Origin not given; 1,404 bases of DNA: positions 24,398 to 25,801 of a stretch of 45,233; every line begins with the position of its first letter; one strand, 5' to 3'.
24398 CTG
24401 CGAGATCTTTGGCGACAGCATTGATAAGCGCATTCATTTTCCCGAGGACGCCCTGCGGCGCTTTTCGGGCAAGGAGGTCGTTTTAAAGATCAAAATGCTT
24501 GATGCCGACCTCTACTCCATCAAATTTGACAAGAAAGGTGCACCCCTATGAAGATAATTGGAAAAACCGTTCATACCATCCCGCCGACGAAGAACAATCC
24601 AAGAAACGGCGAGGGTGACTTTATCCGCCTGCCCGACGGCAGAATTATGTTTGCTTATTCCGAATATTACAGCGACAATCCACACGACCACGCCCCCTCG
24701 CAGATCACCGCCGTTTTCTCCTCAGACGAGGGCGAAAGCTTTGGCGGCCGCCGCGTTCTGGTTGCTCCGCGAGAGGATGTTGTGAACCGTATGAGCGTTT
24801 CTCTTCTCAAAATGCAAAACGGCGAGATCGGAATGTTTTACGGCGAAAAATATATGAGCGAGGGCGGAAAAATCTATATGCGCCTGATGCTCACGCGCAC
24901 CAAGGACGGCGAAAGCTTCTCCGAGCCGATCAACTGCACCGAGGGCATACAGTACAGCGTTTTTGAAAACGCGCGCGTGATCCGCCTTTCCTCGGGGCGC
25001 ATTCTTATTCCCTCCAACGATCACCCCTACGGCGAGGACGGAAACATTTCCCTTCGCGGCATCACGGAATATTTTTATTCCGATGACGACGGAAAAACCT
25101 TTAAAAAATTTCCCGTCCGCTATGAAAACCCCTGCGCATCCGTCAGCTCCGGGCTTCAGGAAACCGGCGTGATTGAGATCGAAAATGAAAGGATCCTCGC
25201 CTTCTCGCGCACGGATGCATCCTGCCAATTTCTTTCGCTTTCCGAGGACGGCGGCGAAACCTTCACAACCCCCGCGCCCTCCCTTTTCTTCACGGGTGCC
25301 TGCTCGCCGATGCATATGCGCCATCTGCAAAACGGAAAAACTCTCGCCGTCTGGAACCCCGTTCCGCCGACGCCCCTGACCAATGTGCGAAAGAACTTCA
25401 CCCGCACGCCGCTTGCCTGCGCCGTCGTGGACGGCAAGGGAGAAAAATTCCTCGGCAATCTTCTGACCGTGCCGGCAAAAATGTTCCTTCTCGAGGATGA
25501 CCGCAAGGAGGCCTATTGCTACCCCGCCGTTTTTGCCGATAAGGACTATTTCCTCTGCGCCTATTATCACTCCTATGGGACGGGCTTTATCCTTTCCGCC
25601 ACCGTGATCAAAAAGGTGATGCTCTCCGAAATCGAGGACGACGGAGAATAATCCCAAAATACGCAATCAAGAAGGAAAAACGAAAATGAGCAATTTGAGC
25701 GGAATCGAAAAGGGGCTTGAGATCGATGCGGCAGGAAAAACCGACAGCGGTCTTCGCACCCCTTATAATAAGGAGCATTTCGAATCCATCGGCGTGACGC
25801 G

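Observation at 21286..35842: Convergent two-operon locus: cytoplasmic sialidase-fold, esterase and peptidase enzymes, a PnuC-family transporter and five MATE pumps, with no canonical sialic-acid genes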

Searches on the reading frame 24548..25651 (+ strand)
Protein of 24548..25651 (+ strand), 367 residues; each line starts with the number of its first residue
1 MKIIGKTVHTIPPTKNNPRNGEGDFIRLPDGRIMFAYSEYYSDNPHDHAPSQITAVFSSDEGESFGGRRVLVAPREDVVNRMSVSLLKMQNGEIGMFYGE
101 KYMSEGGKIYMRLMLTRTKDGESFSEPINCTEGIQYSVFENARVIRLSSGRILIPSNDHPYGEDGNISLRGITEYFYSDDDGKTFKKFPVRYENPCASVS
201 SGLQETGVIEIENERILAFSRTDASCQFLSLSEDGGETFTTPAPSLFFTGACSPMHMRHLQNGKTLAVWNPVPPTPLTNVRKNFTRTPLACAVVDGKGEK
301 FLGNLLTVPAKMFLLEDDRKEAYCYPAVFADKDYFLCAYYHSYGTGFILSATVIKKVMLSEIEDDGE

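Call 3: search_protein_families(library=pfam, proteins=[window:24548-25651:+], max_evalue=0.01)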
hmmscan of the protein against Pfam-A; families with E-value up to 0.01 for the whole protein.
window:24548-25651:+ (367 aa): 2 families
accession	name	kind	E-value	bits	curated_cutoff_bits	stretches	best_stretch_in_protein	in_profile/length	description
PF13088.12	BNR_2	-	2.3e-17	63.7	31.4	1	85-334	55-274/277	BNR repeat-like domain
PF02012.26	BNR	-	0.0049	17.1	27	0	176-187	1-12/12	BNR/Asp-box repeat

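Call 4: search_protein_families(library=ncbifam, proteins=[window:24548-25651:+], max_evalue=0.01)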
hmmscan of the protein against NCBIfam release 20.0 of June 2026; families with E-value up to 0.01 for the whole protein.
window:24548-25651:+ (367 aa): 0 families

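Call 11: search_solved_structures(query=window:24548-25651:+, max_evalue=1)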
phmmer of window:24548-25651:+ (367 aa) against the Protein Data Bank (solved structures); distinct sequences matched with E-value up to 1: 11.
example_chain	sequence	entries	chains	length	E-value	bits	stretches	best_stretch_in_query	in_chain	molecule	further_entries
9eob_A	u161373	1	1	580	0.0012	21.5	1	151-276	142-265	exo-alpha-sialidase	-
8axs_B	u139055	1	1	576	0.0012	21.5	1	151-276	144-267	Exo-alpha-sialidase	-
8axi_A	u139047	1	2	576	0.0012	21.5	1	151-276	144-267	Sialidase domain-containing protein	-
8axs_A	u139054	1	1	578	0.0012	21.5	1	151-276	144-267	Exo-alpha-sialidase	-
8axt_A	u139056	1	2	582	0.0012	21.4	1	151-276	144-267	Sialidase domain-containing protein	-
8hls_A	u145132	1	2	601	0.0013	21.4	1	151-276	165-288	Sialidase domain-containing protein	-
8url_A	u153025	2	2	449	0.012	18.2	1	161-244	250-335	Exo-alpha-sialidase NanJ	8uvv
9c20_A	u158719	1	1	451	0.012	18.2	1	161-244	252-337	exo-alpha-sialidase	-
9db6_A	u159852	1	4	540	0.016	17.8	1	113-245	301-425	BNR/Asp-box repeat protein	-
4bbw_A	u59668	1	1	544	0.61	12.6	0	113-212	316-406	SIALIDASE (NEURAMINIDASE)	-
4yxl_A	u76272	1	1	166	0.82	12.1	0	255-313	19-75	Major prion protein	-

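Call 41: find_homologous_proteins(query=window:24548-25651:+)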
Query window:24548-25651:+ (367 aa): 560 proteins with E <= 0.001 among 2872 candidates; the best 120 are listed.
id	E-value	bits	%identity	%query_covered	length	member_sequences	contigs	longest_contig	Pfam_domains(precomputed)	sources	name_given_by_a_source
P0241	5.5e-251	850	100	100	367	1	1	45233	PF13088.13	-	-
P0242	8.8e-207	705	84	99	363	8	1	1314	PF13088.13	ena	-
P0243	6.5e-204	695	82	99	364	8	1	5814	PF13088.13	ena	-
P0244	2.4e-198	677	80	99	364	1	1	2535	PF13088.13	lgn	-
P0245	2.0e-193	661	79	99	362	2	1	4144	PF13088.13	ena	-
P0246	3.4e-172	591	70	99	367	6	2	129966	PF13088.13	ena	-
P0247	5.9e-172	590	71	99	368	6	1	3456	PF13088.13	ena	-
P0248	4.7e-171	587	69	99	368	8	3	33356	PF13088.13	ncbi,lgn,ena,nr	ncbi:MAG: exo-alpha-sialidase [Clostridia bacterium]|nr:exo-alpha-sialidase [Clostridia bacterium]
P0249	7.3e-171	586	70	99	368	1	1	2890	PF13088.13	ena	-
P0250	1.1e-170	586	69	99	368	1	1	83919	PF13088.13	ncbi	-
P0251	6.2e-170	583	69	99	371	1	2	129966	PF13088.13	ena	-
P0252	1.8e-164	565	69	99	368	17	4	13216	PF13088.13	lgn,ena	-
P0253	1.2e-161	556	68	99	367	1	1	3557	PF13088.13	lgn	-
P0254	4.2e-160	551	67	99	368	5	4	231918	PF13088.13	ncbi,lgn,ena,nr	ncbi:MAG: exo-alpha-sialidase [Clostridia bacterium]|nr:exo-alpha-sialidase [Clostridia bacterium]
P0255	5.9e-154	531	65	99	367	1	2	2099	PF13088.13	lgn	-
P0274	1.5e-86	309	47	99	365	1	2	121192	PF13859.13,PF13088.13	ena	-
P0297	3.9e-72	262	42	99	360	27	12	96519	PF25852.1,PF02012.27,PF13088.13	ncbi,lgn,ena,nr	ncbi:MAG: exo-alpha-sialidase [Clostridia bacterium]|nr:exo-alpha-sialidase [Clostridia bacterium] M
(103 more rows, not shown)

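Call 44: search_solved_structures(query=A3, max_evalue=0.001, show_alignments=3)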
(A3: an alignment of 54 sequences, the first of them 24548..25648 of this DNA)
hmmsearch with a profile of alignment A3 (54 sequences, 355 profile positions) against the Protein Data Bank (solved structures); distinct sequences matched with E-value up to 0.001: 78 (the best 60 are shown).
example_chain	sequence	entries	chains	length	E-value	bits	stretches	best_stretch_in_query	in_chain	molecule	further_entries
9eob_A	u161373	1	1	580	6e-20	74.9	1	166-314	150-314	exo-alpha-sialidase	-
8hls_A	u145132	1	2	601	6.9e-20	74.7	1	165-314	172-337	Sialidase domain-containing protein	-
8axs_B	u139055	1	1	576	7.5e-20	74.5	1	165-314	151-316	Exo-alpha-sialidase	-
8axi_A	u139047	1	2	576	7.5e-20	74.5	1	165-314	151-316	Sialidase domain-containing protein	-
8axs_A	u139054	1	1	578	7.6e-20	74.5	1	165-314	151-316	Exo-alpha-sialidase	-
8axt_A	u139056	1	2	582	7.7e-20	74.5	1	165-314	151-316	Sialidase domain-containing protein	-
9db6_A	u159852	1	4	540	3.1e-17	65.9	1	103-343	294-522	BNR/Asp-box repeat protein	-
4xyx_A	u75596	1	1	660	2e-16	63.3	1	145-240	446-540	Sialidase B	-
4xe9_A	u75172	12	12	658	2e-16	63.3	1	145-240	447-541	Sialidase B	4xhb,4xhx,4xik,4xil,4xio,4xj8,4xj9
4xog_A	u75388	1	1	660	2e-16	63.2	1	145-240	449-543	Sialidase B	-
2jkb_A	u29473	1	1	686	2.7e-16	62.9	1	145-240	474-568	SIALIDASE B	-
2vw0_A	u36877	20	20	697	3e-16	62.7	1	145-240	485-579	SIALIDASE B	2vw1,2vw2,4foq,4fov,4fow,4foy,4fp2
4xma_A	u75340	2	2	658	4e-16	62.3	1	146-240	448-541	Sialidase B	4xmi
2bf6_A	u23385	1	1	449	8.3e-16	61.2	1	104-255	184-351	EXO-ALPHA-SIALIDASE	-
5tsp_A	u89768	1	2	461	8.6e-16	61.2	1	104-254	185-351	Sialidase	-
5hx0_A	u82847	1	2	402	4.2e-14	55.6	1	110-244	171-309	Uncharacterized protein Dfer_1899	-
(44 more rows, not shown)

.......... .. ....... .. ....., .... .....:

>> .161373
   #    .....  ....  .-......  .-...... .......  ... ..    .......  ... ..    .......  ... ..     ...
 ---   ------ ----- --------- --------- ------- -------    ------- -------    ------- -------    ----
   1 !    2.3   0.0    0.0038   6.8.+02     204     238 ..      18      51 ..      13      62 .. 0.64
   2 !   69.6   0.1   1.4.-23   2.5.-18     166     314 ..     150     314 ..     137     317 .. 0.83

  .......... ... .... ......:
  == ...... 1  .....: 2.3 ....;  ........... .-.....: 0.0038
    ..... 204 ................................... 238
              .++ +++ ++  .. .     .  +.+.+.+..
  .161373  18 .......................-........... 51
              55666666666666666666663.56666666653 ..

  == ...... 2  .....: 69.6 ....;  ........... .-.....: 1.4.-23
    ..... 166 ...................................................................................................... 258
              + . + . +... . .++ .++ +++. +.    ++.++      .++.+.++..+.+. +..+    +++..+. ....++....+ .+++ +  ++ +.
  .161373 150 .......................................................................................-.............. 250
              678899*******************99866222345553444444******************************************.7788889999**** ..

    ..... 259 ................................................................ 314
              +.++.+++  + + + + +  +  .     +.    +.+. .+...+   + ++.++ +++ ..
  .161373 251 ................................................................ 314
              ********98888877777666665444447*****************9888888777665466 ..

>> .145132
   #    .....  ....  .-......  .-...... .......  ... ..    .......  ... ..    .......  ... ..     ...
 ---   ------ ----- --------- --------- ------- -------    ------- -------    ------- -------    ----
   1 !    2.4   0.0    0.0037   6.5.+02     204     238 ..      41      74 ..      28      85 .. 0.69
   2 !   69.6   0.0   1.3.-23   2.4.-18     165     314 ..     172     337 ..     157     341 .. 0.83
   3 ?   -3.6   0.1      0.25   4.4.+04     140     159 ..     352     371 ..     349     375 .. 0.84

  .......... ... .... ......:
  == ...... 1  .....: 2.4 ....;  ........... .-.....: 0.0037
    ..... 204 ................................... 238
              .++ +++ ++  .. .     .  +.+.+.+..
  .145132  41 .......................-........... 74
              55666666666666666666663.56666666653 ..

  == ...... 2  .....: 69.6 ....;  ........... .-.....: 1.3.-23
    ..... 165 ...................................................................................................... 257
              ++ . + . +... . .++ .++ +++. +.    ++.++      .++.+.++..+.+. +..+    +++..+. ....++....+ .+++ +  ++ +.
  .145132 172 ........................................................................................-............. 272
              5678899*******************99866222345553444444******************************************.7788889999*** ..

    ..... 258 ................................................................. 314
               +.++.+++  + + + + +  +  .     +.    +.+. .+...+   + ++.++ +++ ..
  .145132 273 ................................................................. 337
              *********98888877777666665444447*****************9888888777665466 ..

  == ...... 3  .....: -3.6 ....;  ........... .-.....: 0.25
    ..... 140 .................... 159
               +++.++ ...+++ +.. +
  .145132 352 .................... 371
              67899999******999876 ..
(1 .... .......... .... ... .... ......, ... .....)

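Call 50: predict_structure(alignment_id=A3)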
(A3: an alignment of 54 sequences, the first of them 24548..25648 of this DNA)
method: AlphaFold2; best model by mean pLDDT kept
length: 367 residues; sequences in the alignment: 54
mean_pLDDT: 94.0   pTM: 0.93
mean pLDDT of the five models: 94.0, 93.4, 93.3, 93.1, 92.8
residues with pLDDT >= 90: 326; 70-90: 25; 50-70: 15; < 50: 1
segments of 3 or more residues with pLDDT < 50: none
pLDDT, mean of each block of 10 residues (from residue 1): 96 93 98 98 93 98 98 96 98 98 95 98 97 93 98 97 94 98 97 95 97 98 93 97 94 91 96 64 75 98 94 94 96 98 92 98 71
secondary structure, 60 per line:
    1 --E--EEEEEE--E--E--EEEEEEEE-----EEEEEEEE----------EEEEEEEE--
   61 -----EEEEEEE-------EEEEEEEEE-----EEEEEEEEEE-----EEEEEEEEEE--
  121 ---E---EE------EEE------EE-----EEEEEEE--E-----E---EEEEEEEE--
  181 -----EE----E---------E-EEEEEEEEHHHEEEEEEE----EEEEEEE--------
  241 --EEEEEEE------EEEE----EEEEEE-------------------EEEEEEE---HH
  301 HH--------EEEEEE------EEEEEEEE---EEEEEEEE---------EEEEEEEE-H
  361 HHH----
elements in order: E6-11 E20-27 E33-40 E51-58 E66-72 E80-88 E94-103 E109-118 E136-138 E152-158 E171-178 E204-211 E215-221 E226-232 E243-249 E256-259 E264-269 E289-295 H299-302 E311-316 E323-330 E334-341 E351-358 H360-363

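Call 53: fold_search(model_id=the predicted structure, library=pdb)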
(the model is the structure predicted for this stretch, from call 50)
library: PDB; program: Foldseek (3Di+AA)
matches with E <= 10: 955; with E <= 0.001: 321
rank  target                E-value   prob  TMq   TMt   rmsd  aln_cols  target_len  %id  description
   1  5hx0_A                1.4e-15  1.00  0.71  0.72   4.7       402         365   19  Crystal structure of unknown function protein Dfer_1899 fromDyadobacter fermentans DSM 18053 (released 2016-02-17)
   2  5hx0_B                1.5e-15  1.00  0.71  0.71   4.6       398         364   18  Crystal structure of unknown function protein Dfer_1899 fromDyadobacter fermentans DSM 18053 (released 2016-02-17)
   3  8t1y                  1.7e-14  1.00  0.70  0.54   4.4       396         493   14  Crystal Structure of Porphyromonas gingivalis Sialidase (PG_0352) Bound to Neu5Ac2en (DANA) (released 2023-10-04)
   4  4fj6_C                2.1e-14  1.00  0.69  0.50   4.1       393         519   16  Crystal structure of a glycoside hydrolase family 33, candidate sialidase (BDI_2946) from Parabacteroides distasonis A (released 2012-07-25)
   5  4fj6_A                2.7e-14  1.00  0.68  0.50   4.2       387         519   16  Crystal structure of a glycoside hydrolase family 33, candidate sialidase (BDI_2946) from Parabacteroides distasonis A (released 2012-07-25)
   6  4fj6_B                2.9e-14  1.00  0.69  0.50   4.1       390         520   16  Crystal structure of a glycoside hydrolase family 33, candidate sialidase (BDI_2946) from Parabacteroides distasonis A (released 2012-07-25)
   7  8feb                  3.2e-14  1.00  0.71  0.54   4.0       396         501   15  Crystal Structure of Porphyromonas gingivalis Sialidase (PG_0352) (released 2023-10-04)
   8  9db6_A                3.5e-14  1.00  0.72  0.52   3.7       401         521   16  Sialidase682 co-crystallized with inhibitor DANA (released 2025-07-02)
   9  6mrv_A                4.3e-14  1.00  0.70  0.51   3.9       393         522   14  Sialidase26 co-crystallized with DANA (released 2019-10-02)
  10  3h71_A                4.3e-14  1.00  0.71  0.56   5.8       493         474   13  Crystal structure of Streptococcus pneumoniae D39 neuraminidase A precursor (NanA) (released 2009-05-12)
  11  8gn6_A                4.9e-14  1.00  0.73  0.55   3.7       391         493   14  Crystallization of Sialidase from Porphyromonas gingivalis (released 2023-04-19)
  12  8t1z                  4.9e-14  1.00  0.68  0.51   4.7       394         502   15  Crystal Structure of Porphyromonas gingivalis Sialidase (PG_0352) Bound to Neu5Ac (NANA) (released 2023-10-04)
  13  8t26                  6.0e-14  1.00  0.72  0.54   4.2       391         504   15  Crystal Structure of Porphyromonas gingivalis Sialidase (PG_0352) D219A mutant bound to 3'-Sialyllactose (only Neu5Ac vi (released 2023-10-04)
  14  4fj6_D                6.0e-14  1.00  0.68  0.49   4.2       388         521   16  Crystal structure of a glycoside hydrolase family 33, candidate sialidase (BDI_2946) from Parabacteroides distasonis A (released 2012-07-25)
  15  8um0_A                7.4e-14  1.00  0.65  0.65   5.2       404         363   15  The structure of NanH in complex with Neu5,7,9Ac(2,6)-LAcNAc (released 2024-09-04)
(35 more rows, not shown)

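Call 64: find_encoding_contigs(protein=P0274, flank=10000, max_places=1)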
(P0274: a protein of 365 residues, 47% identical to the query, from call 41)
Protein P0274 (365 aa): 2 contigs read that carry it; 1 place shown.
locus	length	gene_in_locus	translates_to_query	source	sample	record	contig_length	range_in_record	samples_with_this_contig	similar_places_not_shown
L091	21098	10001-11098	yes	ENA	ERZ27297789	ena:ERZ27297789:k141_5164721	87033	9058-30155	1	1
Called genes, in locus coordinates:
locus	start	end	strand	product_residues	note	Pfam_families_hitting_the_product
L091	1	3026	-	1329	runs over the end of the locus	PF04563:RNA_pol_Rpb2_1, PF04561:RNA_pol_Rpb2_2, PF04565:RNA_pol_Rpb2_3, PF10385:RNA_pol_Rpb2_45, PF00562:RNA_pol_Rpb2_6, PF04560:RNA_pol_Rpb2_7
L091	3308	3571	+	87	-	PF01479:S4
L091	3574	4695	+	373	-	PF01128:IspD, PF12804:NTP_transf_3 (weak), PF02542:YgbB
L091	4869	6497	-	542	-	PF00118:Cpn60_TCP1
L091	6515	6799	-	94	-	PF00166:Cpn10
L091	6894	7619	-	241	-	-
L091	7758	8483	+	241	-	PF03591:AzlC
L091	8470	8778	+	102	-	PF05437:AzlD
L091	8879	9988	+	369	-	PF13088:BNR_2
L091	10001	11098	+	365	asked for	PF13859:BNR_3 (weak), PF13088:BNR_2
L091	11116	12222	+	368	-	PF13859:BNR_3 (weak), PF13088:BNR_2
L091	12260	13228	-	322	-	PF04909:Amidohydro_2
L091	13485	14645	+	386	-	PF01553:Acyltransferase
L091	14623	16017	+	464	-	-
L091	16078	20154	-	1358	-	PF00404:Dockerin_1 (weak)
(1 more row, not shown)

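Call 65: find_encoding_contigs(protein=P0297, flank=10000, max_places=2)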
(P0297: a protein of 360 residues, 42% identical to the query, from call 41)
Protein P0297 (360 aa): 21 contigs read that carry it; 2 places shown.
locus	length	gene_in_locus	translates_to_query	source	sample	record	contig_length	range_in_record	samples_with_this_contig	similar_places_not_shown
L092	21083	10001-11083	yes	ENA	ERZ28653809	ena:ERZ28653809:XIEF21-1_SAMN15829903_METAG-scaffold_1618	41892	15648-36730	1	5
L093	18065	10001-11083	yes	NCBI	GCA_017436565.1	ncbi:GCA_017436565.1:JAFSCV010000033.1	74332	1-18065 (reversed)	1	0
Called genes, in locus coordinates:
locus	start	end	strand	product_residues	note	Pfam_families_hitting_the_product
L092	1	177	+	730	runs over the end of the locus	PF17678:Glyco_hydro_92N, PF07971:Glyco_hydro_92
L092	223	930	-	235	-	PF02463:SMC_N (weak), PF00005:ABC_tran, PF13304:AAA_21 (faint)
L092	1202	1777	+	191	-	PF00156:Pribosyltran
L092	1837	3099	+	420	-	PF02608:Bmp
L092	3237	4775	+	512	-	PF00005:ABC_tran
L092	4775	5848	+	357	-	PF02653:BPD_transp_2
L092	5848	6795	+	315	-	PF02653:BPD_transp_2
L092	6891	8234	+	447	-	PF02386:TrkH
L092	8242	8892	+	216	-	PF02254:TrkA_N, PF02080:TrkA_C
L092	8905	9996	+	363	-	PF22244:GCE_fung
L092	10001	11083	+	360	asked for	PF25852:DUF6242_C (faint), PF13088:BNR_2, PF02012:BNR (faint)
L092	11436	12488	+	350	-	PF03881:Fructosamin_kin, PF01636:APH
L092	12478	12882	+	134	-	PF13527:Acetyltransf_9 (faint), PF00583:Acetyltransf_1, PF13673:Acetyltransf_10, PF13508:Acetyltransf_7, PF08445:FR47 (weak), PF14542:Acetyltransf_CG (weak)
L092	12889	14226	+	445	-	PF01636:APH, PF00293:NUDIX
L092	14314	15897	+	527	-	PF03372:Exo_endo_phos (weak)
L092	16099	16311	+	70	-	PF13560:HTH_31 (weak), PF12844:HTH_19, PF01381:HTH_3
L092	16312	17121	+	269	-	PF09549:RE_Bpu10I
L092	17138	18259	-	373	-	PF00145:DNA_methylase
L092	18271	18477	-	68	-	PF13560:HTH_31 (weak), PF01381:HTH_3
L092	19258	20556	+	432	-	PF13173:AAA_14, PF13635:DUF4143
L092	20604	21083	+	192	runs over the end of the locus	PF22016:DUF6933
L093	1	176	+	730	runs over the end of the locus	PF17678:Glyco_hydro_92N, PF07971:Glyco_hydro_92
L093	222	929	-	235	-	PF02463:SMC_N (weak), PF00005:ABC_tran, PF13304:AAA_21 (faint)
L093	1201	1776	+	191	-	PF00156:Pribosyltran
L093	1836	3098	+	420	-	PF02608:Bmp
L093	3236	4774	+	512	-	PF00005:ABC_tran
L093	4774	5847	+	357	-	PF02653:BPD_transp_2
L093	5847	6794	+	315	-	PF02653:BPD_transp_2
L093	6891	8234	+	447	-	PF02386:TrkH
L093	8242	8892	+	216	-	PF02254:TrkA_N, PF02080:TrkA_C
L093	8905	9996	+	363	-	PF22244:GCE_fung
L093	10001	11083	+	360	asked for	PF25852:DUF6242_C (faint), PF13088:BNR_2, PF02012:BNR (faint)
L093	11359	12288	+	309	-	PF03881:Fructosamin_kin, PF01636:APH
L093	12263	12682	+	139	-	PF13302:Acetyltransf_3 (weak), PF13527:Acetyltransf_9 (faint), PF00583:Acetyltransf_1, PF13673:Acetyltransf_10, PF08445:FR47 (weak), PF13508:Acetyltransf_7, PF14542:Acetyltransf_CG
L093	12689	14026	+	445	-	PF01636:APH, PF00293:NUDIX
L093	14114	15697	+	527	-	PF03372:Exo_endo_phos (weak)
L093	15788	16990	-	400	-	-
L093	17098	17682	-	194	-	-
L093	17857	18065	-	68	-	?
